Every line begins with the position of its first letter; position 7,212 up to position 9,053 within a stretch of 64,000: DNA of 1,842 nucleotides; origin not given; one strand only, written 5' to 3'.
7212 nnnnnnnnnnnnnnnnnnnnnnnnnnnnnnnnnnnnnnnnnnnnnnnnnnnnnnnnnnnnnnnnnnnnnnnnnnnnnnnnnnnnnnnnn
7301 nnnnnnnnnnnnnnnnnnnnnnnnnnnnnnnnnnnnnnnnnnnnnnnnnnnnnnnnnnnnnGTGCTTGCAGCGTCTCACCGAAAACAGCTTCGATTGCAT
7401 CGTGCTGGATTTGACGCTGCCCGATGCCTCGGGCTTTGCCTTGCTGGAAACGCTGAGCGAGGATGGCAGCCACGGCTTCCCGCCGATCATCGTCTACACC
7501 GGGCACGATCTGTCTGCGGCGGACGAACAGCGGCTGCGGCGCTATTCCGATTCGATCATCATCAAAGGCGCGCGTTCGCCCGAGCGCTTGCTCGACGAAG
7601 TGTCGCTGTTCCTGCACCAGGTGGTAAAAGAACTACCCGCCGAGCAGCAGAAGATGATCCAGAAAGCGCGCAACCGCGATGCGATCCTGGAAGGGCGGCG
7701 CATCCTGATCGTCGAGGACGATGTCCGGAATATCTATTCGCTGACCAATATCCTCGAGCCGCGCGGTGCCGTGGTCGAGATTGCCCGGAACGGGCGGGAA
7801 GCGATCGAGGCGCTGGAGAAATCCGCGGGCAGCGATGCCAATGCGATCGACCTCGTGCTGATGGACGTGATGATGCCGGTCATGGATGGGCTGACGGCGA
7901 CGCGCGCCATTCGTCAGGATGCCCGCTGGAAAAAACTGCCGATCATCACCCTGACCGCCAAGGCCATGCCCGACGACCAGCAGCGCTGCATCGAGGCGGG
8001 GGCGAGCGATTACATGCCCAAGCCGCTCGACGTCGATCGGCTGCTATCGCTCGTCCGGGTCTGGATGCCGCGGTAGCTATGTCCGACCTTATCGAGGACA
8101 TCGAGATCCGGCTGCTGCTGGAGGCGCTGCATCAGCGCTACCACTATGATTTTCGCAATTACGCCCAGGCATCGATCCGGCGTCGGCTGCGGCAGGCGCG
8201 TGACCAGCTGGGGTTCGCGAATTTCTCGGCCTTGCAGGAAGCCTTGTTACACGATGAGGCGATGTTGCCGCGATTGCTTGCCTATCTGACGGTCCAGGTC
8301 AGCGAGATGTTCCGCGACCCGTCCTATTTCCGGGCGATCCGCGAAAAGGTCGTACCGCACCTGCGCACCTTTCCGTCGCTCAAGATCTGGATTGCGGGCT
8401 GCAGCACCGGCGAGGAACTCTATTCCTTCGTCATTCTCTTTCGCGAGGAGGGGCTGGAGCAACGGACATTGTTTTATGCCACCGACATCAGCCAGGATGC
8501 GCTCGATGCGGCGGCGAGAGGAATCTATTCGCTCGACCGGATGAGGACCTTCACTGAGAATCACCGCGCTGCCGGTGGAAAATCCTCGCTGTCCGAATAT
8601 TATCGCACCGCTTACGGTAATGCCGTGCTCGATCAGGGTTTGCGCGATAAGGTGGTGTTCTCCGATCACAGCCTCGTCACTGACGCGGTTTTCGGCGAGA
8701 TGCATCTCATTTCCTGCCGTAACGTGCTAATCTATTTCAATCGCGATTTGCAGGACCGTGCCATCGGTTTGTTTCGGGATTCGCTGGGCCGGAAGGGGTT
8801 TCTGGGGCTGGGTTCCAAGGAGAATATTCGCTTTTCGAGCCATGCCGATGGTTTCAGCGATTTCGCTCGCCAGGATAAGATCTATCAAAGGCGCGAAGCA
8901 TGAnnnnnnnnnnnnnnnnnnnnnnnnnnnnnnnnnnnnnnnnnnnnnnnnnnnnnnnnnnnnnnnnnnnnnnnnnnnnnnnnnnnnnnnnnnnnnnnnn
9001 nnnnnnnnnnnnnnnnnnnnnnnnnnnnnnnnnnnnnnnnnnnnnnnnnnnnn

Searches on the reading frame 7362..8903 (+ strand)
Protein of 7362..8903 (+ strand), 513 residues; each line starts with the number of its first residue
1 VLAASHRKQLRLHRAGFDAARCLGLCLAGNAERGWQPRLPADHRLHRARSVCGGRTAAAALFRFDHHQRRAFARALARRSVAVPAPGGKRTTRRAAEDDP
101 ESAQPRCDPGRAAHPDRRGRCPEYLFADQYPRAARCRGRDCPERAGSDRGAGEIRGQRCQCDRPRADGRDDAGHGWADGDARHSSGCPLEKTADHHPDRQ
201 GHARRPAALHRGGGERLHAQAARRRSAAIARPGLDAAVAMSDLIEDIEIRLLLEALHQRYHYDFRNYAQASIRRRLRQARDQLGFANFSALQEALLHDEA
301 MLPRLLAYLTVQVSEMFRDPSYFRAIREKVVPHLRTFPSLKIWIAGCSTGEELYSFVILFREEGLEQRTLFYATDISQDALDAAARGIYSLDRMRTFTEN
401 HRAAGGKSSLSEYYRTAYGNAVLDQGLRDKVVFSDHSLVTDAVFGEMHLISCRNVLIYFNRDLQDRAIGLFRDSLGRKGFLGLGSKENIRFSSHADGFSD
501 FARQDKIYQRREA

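Call 8: search_protein_families(library=pfam, proteins=[window:7362-8903:+])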
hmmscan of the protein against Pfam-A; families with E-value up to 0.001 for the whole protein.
window:7362-8903:+ (513 aa): 2 families
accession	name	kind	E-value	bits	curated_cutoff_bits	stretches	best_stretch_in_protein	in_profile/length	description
PF01739.24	CheR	-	4.1e-32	111.6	27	1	313-493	2-181/195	CheR methyltransferase, SAM binding domain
PF03705.20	CheR_N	-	6.3e-10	39.1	27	1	248-299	2-53/53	CheR methyltransferase, all-alpha domain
